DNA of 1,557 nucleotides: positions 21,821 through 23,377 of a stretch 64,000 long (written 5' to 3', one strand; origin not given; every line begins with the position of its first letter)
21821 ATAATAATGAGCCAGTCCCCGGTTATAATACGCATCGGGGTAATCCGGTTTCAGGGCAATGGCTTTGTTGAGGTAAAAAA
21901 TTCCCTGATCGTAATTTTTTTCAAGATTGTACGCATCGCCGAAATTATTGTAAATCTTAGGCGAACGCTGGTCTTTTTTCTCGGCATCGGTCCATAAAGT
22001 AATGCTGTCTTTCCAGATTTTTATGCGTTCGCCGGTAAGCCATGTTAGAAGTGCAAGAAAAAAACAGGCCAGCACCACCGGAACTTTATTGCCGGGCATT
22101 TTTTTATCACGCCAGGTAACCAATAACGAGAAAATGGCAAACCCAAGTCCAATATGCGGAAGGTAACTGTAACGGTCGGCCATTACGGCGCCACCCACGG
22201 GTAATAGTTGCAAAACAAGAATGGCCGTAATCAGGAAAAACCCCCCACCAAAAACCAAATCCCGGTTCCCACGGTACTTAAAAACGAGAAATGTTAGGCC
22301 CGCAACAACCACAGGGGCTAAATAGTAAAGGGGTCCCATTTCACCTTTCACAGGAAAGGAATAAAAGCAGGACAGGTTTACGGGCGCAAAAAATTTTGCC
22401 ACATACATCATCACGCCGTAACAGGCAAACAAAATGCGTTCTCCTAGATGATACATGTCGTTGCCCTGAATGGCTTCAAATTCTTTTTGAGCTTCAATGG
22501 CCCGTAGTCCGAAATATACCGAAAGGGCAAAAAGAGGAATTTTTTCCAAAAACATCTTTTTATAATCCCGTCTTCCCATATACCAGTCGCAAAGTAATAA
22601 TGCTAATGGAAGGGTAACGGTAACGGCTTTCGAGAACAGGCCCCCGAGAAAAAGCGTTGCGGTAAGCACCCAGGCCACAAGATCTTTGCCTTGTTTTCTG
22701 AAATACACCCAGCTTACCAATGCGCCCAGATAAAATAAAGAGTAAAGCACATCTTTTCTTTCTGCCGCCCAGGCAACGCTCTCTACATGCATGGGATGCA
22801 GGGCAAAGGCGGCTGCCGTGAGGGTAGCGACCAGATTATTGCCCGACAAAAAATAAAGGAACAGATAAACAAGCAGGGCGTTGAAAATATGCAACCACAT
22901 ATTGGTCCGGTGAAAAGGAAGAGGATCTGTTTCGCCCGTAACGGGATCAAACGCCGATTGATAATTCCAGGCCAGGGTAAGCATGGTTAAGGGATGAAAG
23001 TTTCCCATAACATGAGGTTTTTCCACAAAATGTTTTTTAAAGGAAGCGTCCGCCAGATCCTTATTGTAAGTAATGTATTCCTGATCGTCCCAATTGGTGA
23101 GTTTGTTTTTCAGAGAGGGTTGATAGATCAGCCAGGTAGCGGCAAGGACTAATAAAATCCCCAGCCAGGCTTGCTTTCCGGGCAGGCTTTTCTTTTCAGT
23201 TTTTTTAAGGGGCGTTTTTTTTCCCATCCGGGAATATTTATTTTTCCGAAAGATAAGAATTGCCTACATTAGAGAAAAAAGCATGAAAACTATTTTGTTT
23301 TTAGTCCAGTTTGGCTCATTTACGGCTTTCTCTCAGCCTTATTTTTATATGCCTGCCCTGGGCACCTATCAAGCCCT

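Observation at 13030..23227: Two paralogous TMTC-like proteins (multi-TM GT-C/DUF1736-type domain plus C-terminal TPRs) flank the phosphatase cluster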

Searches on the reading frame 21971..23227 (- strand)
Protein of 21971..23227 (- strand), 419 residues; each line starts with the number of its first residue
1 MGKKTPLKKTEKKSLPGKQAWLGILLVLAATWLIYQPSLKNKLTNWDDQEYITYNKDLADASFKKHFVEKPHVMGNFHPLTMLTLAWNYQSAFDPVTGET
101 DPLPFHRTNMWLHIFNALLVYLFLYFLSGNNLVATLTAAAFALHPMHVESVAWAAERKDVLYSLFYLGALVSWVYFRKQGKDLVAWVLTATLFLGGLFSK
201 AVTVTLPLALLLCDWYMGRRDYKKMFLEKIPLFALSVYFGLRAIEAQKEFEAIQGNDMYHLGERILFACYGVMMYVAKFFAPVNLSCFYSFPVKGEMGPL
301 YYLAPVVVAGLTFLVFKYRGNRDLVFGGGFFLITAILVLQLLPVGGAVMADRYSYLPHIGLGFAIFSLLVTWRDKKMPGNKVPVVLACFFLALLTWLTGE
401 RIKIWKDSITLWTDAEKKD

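Call 18: find_homologous_proteins(query=window:21971-23227:-, max_evalue=0.00001)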
Query seq(419 aa) (419 aa): 3753 proteins with E <= 0.00001 among 8000 candidates; the best 120 are listed.
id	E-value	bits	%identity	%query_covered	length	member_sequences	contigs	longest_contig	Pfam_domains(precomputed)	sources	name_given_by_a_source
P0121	2.5e-283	958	100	100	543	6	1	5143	PF14559.13,PF13431.13,PF13414.13,PF13371.13,PF00515.35,PF13424.13,PF13432.13,PF13428.13,PF13181.13,PF07719.24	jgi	jgi:protein O-mannosyl-transferase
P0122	4.3e-154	532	61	96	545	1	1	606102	PF13431.13,PF13414.13,PF13371.13,PF00515.35,PF13424.13,PF13181.13,PF07719.24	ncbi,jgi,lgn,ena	-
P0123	3.0e-148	512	96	57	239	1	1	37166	-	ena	-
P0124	2.8e-142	493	57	98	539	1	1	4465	PF13431.13,PF13414.13,PF13371.13,PF00515.35,PF13424.13,PF13432.13,PF13181.13,PF07719.24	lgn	-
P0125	2.9e-141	489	54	100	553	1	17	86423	PF14559.13,PF13431.13,PF13414.13,PF00515.35,PF13424.13,PF13432.13,PF13181.13,PF07719.24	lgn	-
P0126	6.7e-140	485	54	100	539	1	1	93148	PF13431.13,PF13414.13,PF00515.35,PF13424.13,PF13432.13,PF13181.13,PF07719.24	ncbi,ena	-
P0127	6.2e-138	478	56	99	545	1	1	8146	PF13431.13,PF13414.13,PF13371.13,PF00515.35,PF12895.14,PF13424.13,PF13432.13,PF13428.13,PF13181.13,PF07719.24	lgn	-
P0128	2.6e-136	473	57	94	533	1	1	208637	PF13431.13,PF13414.13,PF13371.13,PF00515.35,PF13424.13,PF13432.13,PF13181.13,PF07719.24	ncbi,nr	ncbi:MAG: tetratricopeptide repeat protein [Bacteroidia bacterium]|nr:tetratricopeptide repeat prote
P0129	1.9e-134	467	54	92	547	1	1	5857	PF14559.13,PF13431.13,PF13414.13,PF13371.13,PF00515.35,PF12895.14,PF13424.13,PF13432.13,PF13428.13,PF13181.13,PF07719.24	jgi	-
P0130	7.5e-113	396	47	100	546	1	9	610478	PF13431.13,PF13414.13,PF13371.13,PF00515.35,PF13424.13,PF13432.13,PF13181.13,PF07719.24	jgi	-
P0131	1.9e-112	395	47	99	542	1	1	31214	PF13431.13,PF13414.13,PF13371.13,PF00515.35,PF13424.13,PF13432.13,PF13181.13,PF07719.24,PF13374.13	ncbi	-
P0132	2.3e-109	384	47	96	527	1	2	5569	PF13431.13,PF13414.13,PF00515.35,PF13424.13,PF13432.13,PF13181.13,PF07719.24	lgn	-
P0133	4.2e-109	383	45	100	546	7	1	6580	PF14559.13,PF13431.13,PF13414.13,PF13371.13,PF00515.35,PF13424.13,PF13432.13,PF13181.13,PF07719.24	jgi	-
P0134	2.1e-108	381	47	98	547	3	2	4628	PF13431.13,PF13414.13,PF00515.35,PF13424.13,PF13432.13,PF13181.13,PF07719.24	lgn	-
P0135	1.5e-107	378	45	100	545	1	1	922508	PF14559.13,PF13431.13,PF13414.13,PF13371.13,PF00515.35,PF13424.13,PF13432.13,PF13181.13,PF07719.24,PF13174.13,PF13374.13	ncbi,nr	ncbi:MAG: tetratricopeptide repeat protein [Flavobacteriales bacterium]|nr:tetratricopeptide repeat 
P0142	2.5e-102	361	45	100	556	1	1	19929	PF25575.1,PF13431.13,PF13414.13,PF02366.25,PF00515.35,PF13424.13,PF13432.13,PF13181.13,PF07719.24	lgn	-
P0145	5.0e-99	350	43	99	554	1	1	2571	PF13431.13,PF13414.13,PF02366.25,PF00515.35,PF13424.13,PF13432.13,PF13181.13,PF07719.24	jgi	jgi:hypothetical protein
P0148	5.2e-97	344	44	100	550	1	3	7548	PF13431.13,PF13414.13,PF13371.13,PF00515.35,PF13424.13,PF13432.13,PF13181.13,PF07719.24,PF13231.13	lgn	-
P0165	1.0e-89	320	43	100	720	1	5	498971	PF13431.13,PF13414.13,PF13428.13,PF13374.13,PF14559.13,PF25575.1,PF10516.16,PF13371.13,PF00515.35,PF12895.14,PF13424.13,PF13432.13,PF13181.13,PF07719.24,PF13174.13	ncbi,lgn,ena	-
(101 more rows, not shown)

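Call 20: search_protein_families(library=pfam, proteins=[P0142, P0145, P0148, P0165, P0122], max_evalue=0.1)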
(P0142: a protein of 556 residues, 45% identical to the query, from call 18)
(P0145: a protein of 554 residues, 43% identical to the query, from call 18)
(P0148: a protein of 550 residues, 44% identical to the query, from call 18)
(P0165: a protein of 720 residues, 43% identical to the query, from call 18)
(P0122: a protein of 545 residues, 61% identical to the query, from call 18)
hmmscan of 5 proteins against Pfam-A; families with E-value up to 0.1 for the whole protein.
P0142 (556 aa): 14 families
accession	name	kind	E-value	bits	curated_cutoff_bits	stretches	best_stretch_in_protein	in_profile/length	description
PF00515.34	TPR_1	-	3.7e-17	61.8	27.8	2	443-475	2-34/34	Tetratricopeptide repeat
PF13414.12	TPR_11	-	1.3e-16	60.4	26.8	2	449-487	1-39/42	TPR repeat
PF07719.23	TPR_2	-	5.3e-15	54.7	27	2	443-474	2-33/34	Tetratricopeptide repeat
PF02366.24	PMT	-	9.2e-12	45.5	22.7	1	32-260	7-229/245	Dolichyl-phosphate-mannose-protein mannosyltransferase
PF13181.12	TPR_8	-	1e-11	44.4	25.7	2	477-508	2-33/34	Tetratricopeptide repeat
PF13432.12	TPR_16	-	1.2e-11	45.2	32.7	2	457-508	12-63/65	Tetratricopeptide repeat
PF13424.12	TPR_12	-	1.5e-11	44.8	30.1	3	443-506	4-75/77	Tetratricopeptide repeat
PF25575.1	TPR_BSK1_C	-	2.3e-07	31.2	42.2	2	493-540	59-107/118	Serine/threonine-protein kinase BSK1-like, TPR repeats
PF13431.12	TPR_17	-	6.9e-07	29.5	24.4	1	430-463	1-34/34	Tetratricopeptide repeat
PF13428.12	TPR_14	-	9.3e-05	23.2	23.5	1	444-483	3-42/44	Tetratricopeptide repeat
PF14559.12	TPR_19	-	0.00028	21.6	25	1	453-508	2-57/68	Tetratricopeptide repeat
PF13174.12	TPR_6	-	0.0036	18.3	26.3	0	449-469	7-27/33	Tetratricopeptide repeat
PF10516.15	SHNi-TPR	-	0.017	15.1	21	0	457-476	16-35/38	SHNi-TPR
PF03704.23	BTAD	-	0.02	15.7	22.1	1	443-503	63-123/146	Bacterial transcriptional activator domain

P0145 (554 aa): 13 families
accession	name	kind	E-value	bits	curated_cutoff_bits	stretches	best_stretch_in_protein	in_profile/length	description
PF00515.34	TPR_1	-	2.5e-16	59.2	27.8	2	468-500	1-33/34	Tetratricopeptide repeat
PF13414.12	TPR_11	-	1e-14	54.4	26.8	2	441-482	1-42/42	TPR repeat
PF07719.23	TPR_2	-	2.6e-13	49.4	27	2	468-500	1-33/34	Tetratricopeptide repeat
PF13424.12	TPR_12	-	3.5e-09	37.2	30.1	2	435-498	4-75/77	Tetratricopeptide repeat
PF13181.12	TPR_8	-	4e-09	36.4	25.7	2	469-500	2-33/34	Tetratricopeptide repeat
PF02366.24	PMT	-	1e-07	32.2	22.7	1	72-249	47-227/245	Dolichyl-phosphate-mannose-protein mannosyltransferase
PF13432.12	TPR_16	-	2.2e-07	31.7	32.7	2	472-528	1-56/65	Tetratricopeptide repeat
PF13431.12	TPR_17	-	8.2e-06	26.1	24.4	1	457-488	2-33/34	Tetratricopeptide repeat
PF25575.1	TPR_BSK1_C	-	0.00014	22.2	42.2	0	485-531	59-106/118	Serine/threonine-protein kinase BSK1-like, TPR repeats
PF14559.12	TPR_19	-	0.00043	21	25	1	448-500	5-57/68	Tetratricopeptide repeat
PF13428.12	TPR_14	-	0.0009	20.1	23.5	0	436-475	3-42/44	Tetratricopeptide repeat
PF13174.12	TPR_6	-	0.0021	19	26.3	0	469-496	1-28/33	Tetratricopeptide repeat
PF13176.12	TPR_7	-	0.077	13.6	27.9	0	470-500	1-31/36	Tetratricopeptide repeat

P0148 (550 aa): 15 families
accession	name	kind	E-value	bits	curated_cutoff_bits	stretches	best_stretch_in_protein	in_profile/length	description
PF00515.34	TPR_1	-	2.5e-20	71.8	27.8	3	467-498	2-33/34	Tetratricopeptide repeat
PF13414.12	TPR_11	-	1.6e-17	63.4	26.8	2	439-480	1-42/42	TPR repeat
PF07719.23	TPR_2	-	1.5e-14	53.2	27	2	467-498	2-33/34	Tetratricopeptide repeat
PF13181.12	TPR_8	-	3e-11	43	25.7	2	466-498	1-33/34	Tetratricopeptide repeat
PF13432.12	TPR_16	-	4.2e-09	37.1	32.7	1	470-526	1-57/65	Tetratricopeptide repeat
PF13431.12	TPR_17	-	2.5e-08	34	24.4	1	456-486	3-33/34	Tetratricopeptide repeat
PF13424.12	TPR_12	-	6.9e-07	29.8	30.1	2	433-493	4-72/77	Tetratricopeptide repeat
PF13231.12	PMT_2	-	5.2e-06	27.2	26.1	1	117-243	30-151/160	Dolichyl-phosphate-mannose-protein mannosyltransferase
PF13371.12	TPR_9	-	9.8e-06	25.9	35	1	445-502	8-65/73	Tetratricopeptide repeat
PF13174.12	TPR_6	-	0.00015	22.6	26.3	1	467-498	1-32/33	Tetratricopeptide repeat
PF25575.1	TPR_BSK1_C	-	0.0011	19.3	42.2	1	437-506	47-117/118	Serine/threonine-protein kinase BSK1-like, TPR repeats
PF14559.12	TPR_19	-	0.011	16.5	25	0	445-485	4-44/68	Tetratricopeptide repeat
PF04733.20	Coatomer_E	-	0.014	15.3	21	1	415-495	184-264/290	Coatomer epsilon subunit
PF13428.12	TPR_14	-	0.032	15.4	23.5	0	436-472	5-41/44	Tetratricopeptide repeat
PF10516.15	SHNi-TPR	-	0.037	14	21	0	447-466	16-35/38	SHNi-TPR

P0165 (720 aa): 19 families
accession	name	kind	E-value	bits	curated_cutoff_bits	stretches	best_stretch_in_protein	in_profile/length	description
PF00515.34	TPR_1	-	5e-60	197.5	27.8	7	567-597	2-32/34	Tetratricopeptide repeat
PF13414.12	TPR_11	-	6.2e-48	160.7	26.8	7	471-509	1-39/42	TPR repeat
PF07719.23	TPR_2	-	2.6e-44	146.1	27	7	567-598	2-33/34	Tetratricopeptide repeat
PF13181.12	TPR_8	-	3.5e-35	117.6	25.7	6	639-668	2-31/34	Tetratricopeptide repeat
PF13432.12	TPR_16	-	5.9e-27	94.2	32.7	5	570-627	1-58/65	Tetratricopeptide repeat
PF13424.12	TPR_12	-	4.1e-24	85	30.1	4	531-594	2-73/77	Tetratricopeptide repeat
PF13431.12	TPR_17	-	4.3e-23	80.1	24.4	3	661-693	2-34/34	Tetratricopeptide repeat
PF13371.12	TPR_9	-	2e-22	79.4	35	1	440-500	5-65/73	Tetratricopeptide repeat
PF25575.1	TPR_BSK1_C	-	8.4e-13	48.7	42.2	3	653-700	57-105/118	Serine/threonine-protein kinase BSK1-like, TPR repeats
PF13174.12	TPR_6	-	8.9e-13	48.4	26.3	1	568-593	2-27/33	Tetratricopeptide repeat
PF12895.13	ANAPC3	-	5.4e-10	39.9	27.2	3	547-620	4-76/82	Anaphase-promoting complex, cyclosome, subunit 3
PF14559.12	TPR_19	-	1.3e-09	38.7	25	0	653-692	6-45/68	Tetratricopeptide repeat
PF13374.12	TPR_10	-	1.8e-09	37.7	27.5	0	568-593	4-29/42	Tetratricopeptide repeat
PF13428.12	TPR_14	-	9.8e-09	35.5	23.5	1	464-505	1-42/44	Tetratricopeptide repeat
PF10516.15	SHNi-TPR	-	1.6e-06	27.9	21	0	546-561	15-30/38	SHNi-TPR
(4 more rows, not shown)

P0122 (545 aa): 14 families
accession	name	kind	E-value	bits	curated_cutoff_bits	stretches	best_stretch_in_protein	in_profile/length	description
PF00515.34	TPR_1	-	2.7e-18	65.4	27.8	2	462-494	1-33/34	Tetratricopeptide repeat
PF07719.23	TPR_2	-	3.2e-14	52.2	27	1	462-494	1-33/34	Tetratricopeptide repeat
PF13414.12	TPR_11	-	5.1e-12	45.7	26.8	2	435-473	1-39/42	TPR repeat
PF13181.12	TPR_8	-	7.4e-11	41.8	25.7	2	463-493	2-32/34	Tetratricopeptide repeat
PF13424.12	TPR_12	-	1.6e-08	35.1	30.1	1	429-490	4-73/77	Tetratricopeptide repeat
PF13431.12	TPR_17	-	7.2e-08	32.6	24.4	1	451-482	2-33/34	Tetratricopeptide repeat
PF13371.12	TPR_9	-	3.5e-06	27.4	35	1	441-490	8-57/73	Tetratricopeptide repeat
PF02366.24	PMT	-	3.7e-05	23.9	22.7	1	85-223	60-202/245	Dolichyl-phosphate-mannose-protein mannosyltransferase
PF13374.12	TPR_10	-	8.7e-05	22.8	27.5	0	464-486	4-26/42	Tetratricopeptide repeat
PF12895.13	ANAPC3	-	9.4e-05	23.1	27.2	2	435-483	30-77/82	Anaphase-promoting complex, cyclosome, subunit 3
PF13432.12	TPR_16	-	0.00077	20.3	32.7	1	447-493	16-62/65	Tetratricopeptide repeat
PF25575.1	TPR_BSK1_C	-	0.0017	18.7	42.2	1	432-498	46-113/118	Serine/threonine-protein kinase BSK1-like, TPR repeats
PF13174.12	TPR_6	-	0.0075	17.3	26.3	1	463-490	1-28/33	Tetratricopeptide repeat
PF13428.12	TPR_14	-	0.092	13.9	23.5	0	462-503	1-42/44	Tetratricopeptide repeat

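Call 27: find_encoding_contigs(protein=P0122, flank=10000, max_places=3)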
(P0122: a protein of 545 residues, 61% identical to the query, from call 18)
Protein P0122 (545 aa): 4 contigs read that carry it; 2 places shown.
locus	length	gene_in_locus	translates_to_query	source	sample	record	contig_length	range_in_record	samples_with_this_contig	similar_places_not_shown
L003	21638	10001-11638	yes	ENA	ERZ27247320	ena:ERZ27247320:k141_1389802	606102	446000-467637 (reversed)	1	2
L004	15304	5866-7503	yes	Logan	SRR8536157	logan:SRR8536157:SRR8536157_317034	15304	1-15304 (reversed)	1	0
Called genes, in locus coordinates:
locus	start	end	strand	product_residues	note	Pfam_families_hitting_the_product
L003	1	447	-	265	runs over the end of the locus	PF02673:BacA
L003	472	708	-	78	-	PF11297:DUF3098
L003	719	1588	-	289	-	PF18075:FtsX_ECD, PF02687:FtsX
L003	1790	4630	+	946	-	PF00133:tRNA-synt_1, PF09334:tRNA-synt_1g, PF13603:tRNA-synt_1_2, PF08264:Anticodon_1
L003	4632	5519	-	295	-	-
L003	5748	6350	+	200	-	-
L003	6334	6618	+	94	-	PF13601:HTH_34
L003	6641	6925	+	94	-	PF13239:2TM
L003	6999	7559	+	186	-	-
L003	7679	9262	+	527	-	PF00512:HisKA, PF02518:HATPase_c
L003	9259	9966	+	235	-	PF00072:Response_reg, PF00486:Trans_reg_C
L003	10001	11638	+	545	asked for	PF13431:TPR_17 (faint), PF13424:TPR_12 (faint), PF13181:TPR_8 (faint), PF13371:TPR_9 (faint), PF13414:TPR_11 (weak), PF00515:TPR_1, PF07719:TPR_2 (weak)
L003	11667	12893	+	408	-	PF00005:ABC_tran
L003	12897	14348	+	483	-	-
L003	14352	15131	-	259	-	PF00106:adh_short, PF08659:KR (weak), PF13460:NAD_binding_10 (weak), PF13561:adh_short_C2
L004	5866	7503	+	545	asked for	PF13431:TPR_17 (faint), PF13424:TPR_12 (faint), PF13181:TPR_8 (faint), PF13371:TPR_9 (faint), PF13414:TPR_11 (weak), PF00515:TPR_1, PF07719:TPR_2 (weak)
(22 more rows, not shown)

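Call 57: search_solved_structures(query=A3, max_evalue=10, show_alignments=3)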
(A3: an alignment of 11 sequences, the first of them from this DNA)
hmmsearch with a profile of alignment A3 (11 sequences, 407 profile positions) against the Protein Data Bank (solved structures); distinct sequences matched with E-value up to 10: 2.
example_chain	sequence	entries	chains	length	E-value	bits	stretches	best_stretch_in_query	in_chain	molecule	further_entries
5cqq_A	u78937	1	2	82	0.3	13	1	152-183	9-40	Regulatory protein zeste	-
9qgn_A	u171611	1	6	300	2.3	10.1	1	11-53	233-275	DUF4255 domain-containing protein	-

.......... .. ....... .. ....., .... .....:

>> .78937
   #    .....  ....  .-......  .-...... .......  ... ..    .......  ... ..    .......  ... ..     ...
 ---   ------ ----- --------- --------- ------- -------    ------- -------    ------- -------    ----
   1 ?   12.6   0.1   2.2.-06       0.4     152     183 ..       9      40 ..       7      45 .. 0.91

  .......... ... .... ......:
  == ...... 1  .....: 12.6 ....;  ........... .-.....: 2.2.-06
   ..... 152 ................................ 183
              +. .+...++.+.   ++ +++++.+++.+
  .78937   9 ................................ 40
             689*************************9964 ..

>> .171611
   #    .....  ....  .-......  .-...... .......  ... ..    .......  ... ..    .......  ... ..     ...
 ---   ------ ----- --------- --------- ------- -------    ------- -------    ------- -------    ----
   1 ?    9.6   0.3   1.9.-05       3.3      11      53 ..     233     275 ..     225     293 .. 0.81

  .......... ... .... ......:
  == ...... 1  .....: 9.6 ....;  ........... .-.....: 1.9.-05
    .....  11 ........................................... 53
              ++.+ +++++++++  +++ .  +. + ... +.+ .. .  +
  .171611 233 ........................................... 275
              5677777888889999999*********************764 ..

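Call 60: find_encoding_contigs(protein=P0130, flank=7000, max_places=1)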
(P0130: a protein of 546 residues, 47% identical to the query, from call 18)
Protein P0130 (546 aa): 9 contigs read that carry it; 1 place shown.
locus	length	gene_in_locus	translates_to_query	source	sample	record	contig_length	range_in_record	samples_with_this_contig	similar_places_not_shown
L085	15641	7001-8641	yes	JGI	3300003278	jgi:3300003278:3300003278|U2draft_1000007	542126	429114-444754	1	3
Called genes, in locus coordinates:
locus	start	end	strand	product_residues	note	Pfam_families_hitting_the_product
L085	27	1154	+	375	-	PF04055:Radical_SAM, PF06969:HemN_C (faint)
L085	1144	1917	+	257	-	PF04199:Cyclase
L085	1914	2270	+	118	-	PF04237:YjbR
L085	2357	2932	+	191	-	PF04367:DUF502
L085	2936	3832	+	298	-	-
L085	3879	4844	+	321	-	PF00892:EamA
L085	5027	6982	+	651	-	PF04551:GcpE, PF26540:GcpE_C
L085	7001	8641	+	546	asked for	PF07719:TPR_2 (weak), PF13181:TPR_8 (faint), PF13424:TPR_12, PF13371:TPR_9 (weak), PF13414:TPR_11, PF13432:TPR_16, PF00515:TPR_1, PF13414:TPR_11 (weak), +1 more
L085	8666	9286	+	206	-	PF06206:CpeT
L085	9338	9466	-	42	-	-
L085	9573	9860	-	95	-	PF13601:HTH_34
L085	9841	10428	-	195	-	-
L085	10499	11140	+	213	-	PF01370:Epimerase (weak), PF13460:NAD_binding_10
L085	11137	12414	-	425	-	PF19425:Csd3_N2, PF01551:Peptidase_M23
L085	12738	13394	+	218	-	-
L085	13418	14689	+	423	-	-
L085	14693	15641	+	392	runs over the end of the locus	PF04909:Amidohydro_2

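Call 61: find_encoding_contigs(protein=P0135, flank=7000, max_places=1)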
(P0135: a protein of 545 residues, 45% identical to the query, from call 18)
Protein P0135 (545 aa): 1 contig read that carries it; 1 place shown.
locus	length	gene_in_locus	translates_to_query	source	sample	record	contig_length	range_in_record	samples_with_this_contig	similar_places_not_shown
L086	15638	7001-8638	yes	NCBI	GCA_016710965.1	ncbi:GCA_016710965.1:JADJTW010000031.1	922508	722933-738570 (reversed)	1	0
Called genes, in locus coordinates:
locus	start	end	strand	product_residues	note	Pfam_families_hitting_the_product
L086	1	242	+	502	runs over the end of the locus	PF00512:HisKA (faint), PF02518:HATPase_c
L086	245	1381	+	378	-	PF04055:Radical_SAM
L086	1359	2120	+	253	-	PF04199:Cyclase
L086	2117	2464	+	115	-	PF04237:YjbR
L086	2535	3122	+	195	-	PF04367:DUF502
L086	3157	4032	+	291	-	-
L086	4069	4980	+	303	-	PF00892:EamA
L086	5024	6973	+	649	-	PF04551:GcpE, PF26540:GcpE_C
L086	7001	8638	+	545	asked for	PF13424:TPR_12 (faint), PF13371:TPR_9 (weak), PF13414:TPR_11 (weak), PF00515:TPR_1, PF07719:TPR_2 (weak), PF13181:TPR_8 (weak), PF13414:TPR_11, PF13432:TPR_16 (weak), +4 more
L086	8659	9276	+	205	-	PF06206:CpeT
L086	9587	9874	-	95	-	PF13601:HTH_34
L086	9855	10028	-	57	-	-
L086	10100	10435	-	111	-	-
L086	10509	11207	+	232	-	PF01370:Epimerase (faint), PF13460:NAD_binding_10 (weak)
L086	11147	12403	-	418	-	PF19425:Csd3_N2, PF01551:Peptidase_M23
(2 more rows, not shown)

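Call 62: find_encoding_contigs(protein=P0128, flank=7000, max_places=1)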
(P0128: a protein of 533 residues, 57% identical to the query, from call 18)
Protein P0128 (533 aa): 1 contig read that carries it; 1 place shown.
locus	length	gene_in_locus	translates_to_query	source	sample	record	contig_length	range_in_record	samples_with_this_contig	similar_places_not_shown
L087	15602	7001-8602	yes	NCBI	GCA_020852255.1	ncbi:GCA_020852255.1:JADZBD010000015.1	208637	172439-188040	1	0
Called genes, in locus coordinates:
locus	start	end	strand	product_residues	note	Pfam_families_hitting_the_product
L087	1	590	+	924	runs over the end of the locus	PF00133:tRNA-synt_1, PF09334:tRNA-synt_1g, PF13603:tRNA-synt_1_2, PF08264:Anticodon_1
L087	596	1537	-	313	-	-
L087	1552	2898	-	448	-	PF00515:TPR_1 (faint)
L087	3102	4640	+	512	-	PF18962:Por_Secre_tail (weak)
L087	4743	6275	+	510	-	PF00512:HisKA, PF14501:HATPase_c_5 (faint), PF02518:HATPase_c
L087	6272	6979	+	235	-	PF00072:Response_reg, PF00486:Trans_reg_C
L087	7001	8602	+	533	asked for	PF13432:TPR_16 (faint), PF13181:TPR_8 (faint), PF13424:TPR_12 (weak), PF13431:TPR_17 (faint), PF13371:TPR_9, PF13414:TPR_11, PF00515:TPR_1, PF07719:TPR_2 (weak)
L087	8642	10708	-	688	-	PF00515:TPR_1 (weak), PF13424:TPR_12, PF18768:RNPP_C (weak), PF00515:TPR_1 (weak), PF17874:TPR_MalT, PF13424:TPR_12, PF13424:TPR_12, PF07228:SpoIIE, +12 more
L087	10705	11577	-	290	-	PF10672:Methyltrans_SAM, PF03602:Cons_hypoth95 (weak)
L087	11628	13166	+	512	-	PF00749:tRNA-synt_1c, PF19269:Anticodon_2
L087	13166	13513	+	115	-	PF02152:FolB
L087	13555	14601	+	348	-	PF05343:Peptidase_M42, PF01546:Peptidase_M20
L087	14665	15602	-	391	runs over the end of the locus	PF00085:Thioredoxin, PF03190:Thioredox_DsbH, PF13899:Thioredoxin_7, PF13098:Thioredoxin_2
